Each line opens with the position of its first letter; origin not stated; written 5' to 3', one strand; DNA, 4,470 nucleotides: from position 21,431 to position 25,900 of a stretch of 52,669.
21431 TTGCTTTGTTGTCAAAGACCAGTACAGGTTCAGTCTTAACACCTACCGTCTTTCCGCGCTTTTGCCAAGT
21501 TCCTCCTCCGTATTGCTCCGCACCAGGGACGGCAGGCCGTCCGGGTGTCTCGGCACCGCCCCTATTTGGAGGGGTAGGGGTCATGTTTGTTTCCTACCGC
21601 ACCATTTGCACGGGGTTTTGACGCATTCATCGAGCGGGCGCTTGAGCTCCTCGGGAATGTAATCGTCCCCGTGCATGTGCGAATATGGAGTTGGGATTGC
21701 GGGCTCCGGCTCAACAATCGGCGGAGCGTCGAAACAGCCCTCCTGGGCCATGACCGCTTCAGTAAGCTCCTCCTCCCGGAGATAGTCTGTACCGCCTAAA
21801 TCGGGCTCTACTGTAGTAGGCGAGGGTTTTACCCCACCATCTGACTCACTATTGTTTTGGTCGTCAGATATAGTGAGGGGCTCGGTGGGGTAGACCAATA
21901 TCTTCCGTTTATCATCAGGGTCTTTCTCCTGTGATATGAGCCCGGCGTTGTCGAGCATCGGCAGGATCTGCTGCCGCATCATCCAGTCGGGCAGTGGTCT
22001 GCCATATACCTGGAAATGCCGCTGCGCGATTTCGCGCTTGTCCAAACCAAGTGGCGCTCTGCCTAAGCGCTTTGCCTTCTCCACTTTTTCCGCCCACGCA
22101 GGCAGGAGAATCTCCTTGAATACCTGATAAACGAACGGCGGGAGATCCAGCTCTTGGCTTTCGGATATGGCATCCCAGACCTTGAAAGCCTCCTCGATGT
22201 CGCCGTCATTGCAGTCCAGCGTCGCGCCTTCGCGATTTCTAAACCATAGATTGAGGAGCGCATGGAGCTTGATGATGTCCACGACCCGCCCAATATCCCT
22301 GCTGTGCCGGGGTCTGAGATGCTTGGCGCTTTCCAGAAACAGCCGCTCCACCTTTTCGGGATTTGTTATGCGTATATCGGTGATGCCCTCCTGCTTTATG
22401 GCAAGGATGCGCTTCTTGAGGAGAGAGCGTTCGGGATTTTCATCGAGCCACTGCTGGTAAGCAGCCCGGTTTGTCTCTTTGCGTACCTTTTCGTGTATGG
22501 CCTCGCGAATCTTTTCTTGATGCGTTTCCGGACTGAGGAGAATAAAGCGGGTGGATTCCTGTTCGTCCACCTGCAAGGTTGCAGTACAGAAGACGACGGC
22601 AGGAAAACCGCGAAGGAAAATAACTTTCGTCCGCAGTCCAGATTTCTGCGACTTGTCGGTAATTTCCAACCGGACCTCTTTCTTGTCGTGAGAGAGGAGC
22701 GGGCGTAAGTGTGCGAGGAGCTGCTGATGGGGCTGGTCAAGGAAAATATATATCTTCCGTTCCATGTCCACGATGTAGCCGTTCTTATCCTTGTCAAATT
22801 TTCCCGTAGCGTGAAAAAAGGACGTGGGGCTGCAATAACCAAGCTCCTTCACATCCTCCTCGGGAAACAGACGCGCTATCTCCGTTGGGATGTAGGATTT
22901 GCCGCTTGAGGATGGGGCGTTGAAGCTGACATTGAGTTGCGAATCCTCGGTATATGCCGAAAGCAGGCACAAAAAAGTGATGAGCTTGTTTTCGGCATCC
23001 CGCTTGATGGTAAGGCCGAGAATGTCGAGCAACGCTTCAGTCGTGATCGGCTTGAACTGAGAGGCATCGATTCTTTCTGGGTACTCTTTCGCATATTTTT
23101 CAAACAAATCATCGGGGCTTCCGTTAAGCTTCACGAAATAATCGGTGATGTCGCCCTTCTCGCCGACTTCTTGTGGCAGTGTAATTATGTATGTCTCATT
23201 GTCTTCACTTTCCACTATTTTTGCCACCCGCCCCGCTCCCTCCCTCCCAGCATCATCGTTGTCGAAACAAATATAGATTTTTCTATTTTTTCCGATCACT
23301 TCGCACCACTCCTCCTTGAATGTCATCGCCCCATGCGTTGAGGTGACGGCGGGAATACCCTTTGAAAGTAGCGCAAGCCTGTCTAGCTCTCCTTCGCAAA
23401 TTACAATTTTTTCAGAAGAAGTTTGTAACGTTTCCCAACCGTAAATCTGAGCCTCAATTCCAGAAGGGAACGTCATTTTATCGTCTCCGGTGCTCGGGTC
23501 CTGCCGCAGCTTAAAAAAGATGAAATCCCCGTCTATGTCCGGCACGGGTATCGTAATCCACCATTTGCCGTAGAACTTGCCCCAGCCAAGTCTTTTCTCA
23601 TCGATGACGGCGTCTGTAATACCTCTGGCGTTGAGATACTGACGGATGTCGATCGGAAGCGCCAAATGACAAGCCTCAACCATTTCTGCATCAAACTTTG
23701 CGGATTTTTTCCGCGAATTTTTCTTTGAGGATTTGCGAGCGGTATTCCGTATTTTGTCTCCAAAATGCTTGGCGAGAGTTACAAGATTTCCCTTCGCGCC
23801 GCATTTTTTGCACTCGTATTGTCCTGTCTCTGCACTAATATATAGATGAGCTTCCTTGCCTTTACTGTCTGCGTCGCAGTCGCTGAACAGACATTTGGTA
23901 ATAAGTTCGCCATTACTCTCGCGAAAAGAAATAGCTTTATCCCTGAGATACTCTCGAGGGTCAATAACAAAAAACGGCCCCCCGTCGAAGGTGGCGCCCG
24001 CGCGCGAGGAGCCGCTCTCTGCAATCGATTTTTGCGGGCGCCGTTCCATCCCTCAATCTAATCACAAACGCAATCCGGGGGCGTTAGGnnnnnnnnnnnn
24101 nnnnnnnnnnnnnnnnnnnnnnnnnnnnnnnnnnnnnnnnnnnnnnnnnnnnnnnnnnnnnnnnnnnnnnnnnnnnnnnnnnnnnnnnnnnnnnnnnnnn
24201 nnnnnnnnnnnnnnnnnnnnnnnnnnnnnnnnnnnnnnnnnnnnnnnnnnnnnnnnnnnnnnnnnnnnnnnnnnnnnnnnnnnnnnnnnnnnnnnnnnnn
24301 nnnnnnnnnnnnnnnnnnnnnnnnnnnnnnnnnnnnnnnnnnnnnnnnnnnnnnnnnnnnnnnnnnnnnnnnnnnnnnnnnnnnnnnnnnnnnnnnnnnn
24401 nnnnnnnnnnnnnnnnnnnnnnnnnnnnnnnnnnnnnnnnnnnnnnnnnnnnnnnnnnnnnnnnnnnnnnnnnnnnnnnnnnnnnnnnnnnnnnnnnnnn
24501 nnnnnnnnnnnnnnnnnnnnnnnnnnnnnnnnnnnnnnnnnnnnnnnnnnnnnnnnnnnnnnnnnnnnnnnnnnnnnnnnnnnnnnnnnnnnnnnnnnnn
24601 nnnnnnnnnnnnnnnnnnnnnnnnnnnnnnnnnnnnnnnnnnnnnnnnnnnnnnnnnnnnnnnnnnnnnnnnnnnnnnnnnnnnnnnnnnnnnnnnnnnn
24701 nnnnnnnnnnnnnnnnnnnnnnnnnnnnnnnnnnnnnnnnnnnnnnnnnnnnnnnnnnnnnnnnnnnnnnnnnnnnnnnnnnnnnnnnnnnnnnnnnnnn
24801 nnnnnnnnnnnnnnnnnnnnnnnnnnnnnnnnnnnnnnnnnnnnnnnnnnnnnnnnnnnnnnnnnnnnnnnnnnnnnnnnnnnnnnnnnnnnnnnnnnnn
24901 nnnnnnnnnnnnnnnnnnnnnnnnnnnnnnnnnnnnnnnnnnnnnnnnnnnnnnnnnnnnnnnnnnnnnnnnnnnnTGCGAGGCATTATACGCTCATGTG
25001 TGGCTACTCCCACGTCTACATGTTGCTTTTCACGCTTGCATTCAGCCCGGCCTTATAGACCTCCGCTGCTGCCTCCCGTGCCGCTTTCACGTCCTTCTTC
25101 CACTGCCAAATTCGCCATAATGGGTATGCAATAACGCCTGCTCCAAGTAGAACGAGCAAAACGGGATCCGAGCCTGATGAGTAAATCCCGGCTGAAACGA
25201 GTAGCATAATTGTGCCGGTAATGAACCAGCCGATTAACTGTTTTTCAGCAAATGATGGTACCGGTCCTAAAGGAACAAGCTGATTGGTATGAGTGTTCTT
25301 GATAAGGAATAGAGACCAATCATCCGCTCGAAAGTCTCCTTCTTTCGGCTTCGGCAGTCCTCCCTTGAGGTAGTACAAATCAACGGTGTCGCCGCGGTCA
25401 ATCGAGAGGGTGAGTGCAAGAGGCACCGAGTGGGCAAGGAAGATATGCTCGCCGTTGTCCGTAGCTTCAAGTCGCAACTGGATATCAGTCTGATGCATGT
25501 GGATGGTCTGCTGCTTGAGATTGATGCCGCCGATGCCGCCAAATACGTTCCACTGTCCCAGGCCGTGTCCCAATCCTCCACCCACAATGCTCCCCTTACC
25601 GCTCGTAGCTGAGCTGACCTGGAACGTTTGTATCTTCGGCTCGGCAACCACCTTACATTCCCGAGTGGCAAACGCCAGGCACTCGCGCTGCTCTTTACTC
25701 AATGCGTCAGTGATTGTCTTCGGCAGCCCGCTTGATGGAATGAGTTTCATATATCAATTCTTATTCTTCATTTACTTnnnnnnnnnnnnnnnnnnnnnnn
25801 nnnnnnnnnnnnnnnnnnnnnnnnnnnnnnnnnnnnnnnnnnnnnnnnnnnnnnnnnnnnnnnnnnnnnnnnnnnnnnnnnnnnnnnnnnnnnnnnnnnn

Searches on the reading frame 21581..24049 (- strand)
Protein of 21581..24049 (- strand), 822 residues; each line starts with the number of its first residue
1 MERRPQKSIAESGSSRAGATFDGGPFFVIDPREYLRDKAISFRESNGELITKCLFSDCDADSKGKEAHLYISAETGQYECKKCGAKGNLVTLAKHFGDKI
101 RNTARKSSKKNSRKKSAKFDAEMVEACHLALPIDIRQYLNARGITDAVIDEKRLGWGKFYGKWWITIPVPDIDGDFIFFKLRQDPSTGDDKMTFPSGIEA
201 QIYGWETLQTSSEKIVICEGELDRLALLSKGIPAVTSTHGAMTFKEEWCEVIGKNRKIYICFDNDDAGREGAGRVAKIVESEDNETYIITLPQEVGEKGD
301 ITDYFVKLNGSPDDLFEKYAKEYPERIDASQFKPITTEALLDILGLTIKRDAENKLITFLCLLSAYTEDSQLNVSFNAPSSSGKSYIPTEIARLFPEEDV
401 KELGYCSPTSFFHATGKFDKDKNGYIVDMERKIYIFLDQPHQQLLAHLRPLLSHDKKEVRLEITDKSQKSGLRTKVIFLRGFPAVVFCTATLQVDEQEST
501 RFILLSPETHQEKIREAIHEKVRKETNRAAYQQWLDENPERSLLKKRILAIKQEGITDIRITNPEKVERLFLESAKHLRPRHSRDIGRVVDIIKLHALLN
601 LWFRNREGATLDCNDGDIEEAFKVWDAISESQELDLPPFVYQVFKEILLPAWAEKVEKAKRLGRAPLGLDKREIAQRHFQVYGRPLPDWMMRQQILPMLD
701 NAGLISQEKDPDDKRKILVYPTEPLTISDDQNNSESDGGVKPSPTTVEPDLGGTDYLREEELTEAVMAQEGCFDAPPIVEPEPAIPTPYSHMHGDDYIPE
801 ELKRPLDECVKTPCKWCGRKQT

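Call 22: search_protein_families(library=pfam, proteins=[window:21581-24049:-], max_evalue=0.001)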
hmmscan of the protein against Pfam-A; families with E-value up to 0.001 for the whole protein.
window:21581-24049:- (822 aa): 5 families
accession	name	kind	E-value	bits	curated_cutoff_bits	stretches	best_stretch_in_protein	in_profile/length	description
PF13155.12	Toprim_2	-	1.4e-13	51.4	22.1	1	216-297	1-80/88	Toprim-like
PF13662.12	Toprim_4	-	6.9e-06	26.6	25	1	214-284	2-79/85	Toprim domain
PF13362.12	Toprim_3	-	3.2e-05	24.7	27.2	1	215-306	2-90/95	Toprim domain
PF01751.28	Toprim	-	0.00014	22.4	23.1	1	215-281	2-86/96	Toprim domain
PF12965.13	DUF3854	-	0.00064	20.1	23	0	205-299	2-118/130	Domain of unknown function (DUF3854)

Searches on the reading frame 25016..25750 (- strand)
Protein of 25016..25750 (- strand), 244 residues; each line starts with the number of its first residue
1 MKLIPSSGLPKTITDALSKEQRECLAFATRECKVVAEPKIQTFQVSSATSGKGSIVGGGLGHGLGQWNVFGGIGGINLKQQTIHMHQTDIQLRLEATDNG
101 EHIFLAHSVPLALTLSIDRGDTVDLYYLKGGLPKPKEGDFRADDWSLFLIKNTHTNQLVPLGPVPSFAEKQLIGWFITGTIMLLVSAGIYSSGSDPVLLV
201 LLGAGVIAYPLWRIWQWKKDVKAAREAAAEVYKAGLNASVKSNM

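Call 16: search_protein_families(library=pfam, proteins=[window:25016-25750:-], max_evalue=0.01)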
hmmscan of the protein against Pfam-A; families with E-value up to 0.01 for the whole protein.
window:25016-25750:- (244 aa): 1 family
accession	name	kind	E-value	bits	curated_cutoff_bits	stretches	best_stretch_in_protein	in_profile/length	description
PF11780.13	DUF3318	-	0.0058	16.9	25.9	0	171-230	68-131/141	Protein of unknown function (DUF3318)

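Call 73: search_protein_families(library=phrogs, proteins=[window:25016-25750:-], max_evalue=0.001)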
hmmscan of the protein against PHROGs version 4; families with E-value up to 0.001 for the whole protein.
window:25016-25750:- (244 aa): 0 families
